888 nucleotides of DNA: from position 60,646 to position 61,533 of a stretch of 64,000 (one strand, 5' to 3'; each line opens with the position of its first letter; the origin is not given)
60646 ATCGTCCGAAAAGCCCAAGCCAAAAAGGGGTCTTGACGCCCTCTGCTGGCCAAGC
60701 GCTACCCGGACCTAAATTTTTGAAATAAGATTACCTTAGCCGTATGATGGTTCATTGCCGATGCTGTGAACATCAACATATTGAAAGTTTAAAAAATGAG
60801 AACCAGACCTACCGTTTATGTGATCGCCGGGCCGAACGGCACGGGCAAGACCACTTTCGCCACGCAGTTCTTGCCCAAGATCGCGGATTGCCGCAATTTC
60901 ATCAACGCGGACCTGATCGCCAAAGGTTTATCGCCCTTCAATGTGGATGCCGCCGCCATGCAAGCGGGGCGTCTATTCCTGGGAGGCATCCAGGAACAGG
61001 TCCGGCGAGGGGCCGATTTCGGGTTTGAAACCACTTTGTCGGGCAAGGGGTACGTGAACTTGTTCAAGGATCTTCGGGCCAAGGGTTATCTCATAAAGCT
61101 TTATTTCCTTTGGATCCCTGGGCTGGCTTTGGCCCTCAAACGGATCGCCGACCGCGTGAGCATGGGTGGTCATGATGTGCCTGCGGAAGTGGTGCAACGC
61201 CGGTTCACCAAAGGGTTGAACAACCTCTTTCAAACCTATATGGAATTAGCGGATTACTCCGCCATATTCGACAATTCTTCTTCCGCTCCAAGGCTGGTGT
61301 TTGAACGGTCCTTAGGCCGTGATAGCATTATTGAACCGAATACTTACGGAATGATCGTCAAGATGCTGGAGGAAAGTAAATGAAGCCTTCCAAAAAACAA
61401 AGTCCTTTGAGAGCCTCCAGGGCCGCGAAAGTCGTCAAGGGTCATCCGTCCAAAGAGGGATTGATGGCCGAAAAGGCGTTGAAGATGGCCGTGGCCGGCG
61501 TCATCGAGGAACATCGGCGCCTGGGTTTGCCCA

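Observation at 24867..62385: Repeat family A: a roughly 90-nt four-arm structured element present at least six times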

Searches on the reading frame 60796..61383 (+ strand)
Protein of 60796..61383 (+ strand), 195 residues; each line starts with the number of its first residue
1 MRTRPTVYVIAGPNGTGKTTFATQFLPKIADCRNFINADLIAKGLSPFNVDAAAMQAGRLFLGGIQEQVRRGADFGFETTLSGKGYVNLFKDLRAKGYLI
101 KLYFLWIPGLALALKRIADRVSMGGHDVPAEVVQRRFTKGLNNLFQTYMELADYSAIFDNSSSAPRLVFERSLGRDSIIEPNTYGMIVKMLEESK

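Call 29: search_protein_families(library=pfam, proteins=[window:60796-61383:+], max_evalue=0.01)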
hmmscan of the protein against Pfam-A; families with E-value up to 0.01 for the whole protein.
window:60796-61383:+ (195 aa): 5 families
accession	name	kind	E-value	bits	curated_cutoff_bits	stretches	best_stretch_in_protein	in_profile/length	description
PF06414.18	Zeta_toxin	-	2.1e-08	34.3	22.3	1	3-146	14-172/199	Zeta toxin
PF13671.12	AAA_33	-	0.00014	22.6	27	1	8-135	2-135/143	AAA domain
PF13479.12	AAA_24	-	0.00078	19.8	27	1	6-29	3-25/195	AAA domain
PF06745.19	ATPase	-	0.0014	18.5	26.6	1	6-28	20-42/231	KaiC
PF13481.12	AAA_25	-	0.0027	17.8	27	1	6-37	34-65/195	AAA domain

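Call 76: find_encoding_contigs(protein=window:60796-61383:+, flank=10000, max_places=2)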
Protein window:60796-61383:+ (195 aa): 1 contig read that carries it; 1 place shown.
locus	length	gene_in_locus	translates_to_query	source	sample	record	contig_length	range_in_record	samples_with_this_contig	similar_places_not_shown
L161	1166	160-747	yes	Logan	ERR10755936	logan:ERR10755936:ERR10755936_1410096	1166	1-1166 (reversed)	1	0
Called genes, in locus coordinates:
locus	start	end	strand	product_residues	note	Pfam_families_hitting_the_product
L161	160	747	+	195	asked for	PF06414:Zeta_toxin (weak)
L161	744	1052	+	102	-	-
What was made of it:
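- Tried and rejected: Extending past the window end via find_encoding_contigs returned only a 1.2-kb contig (call 76).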
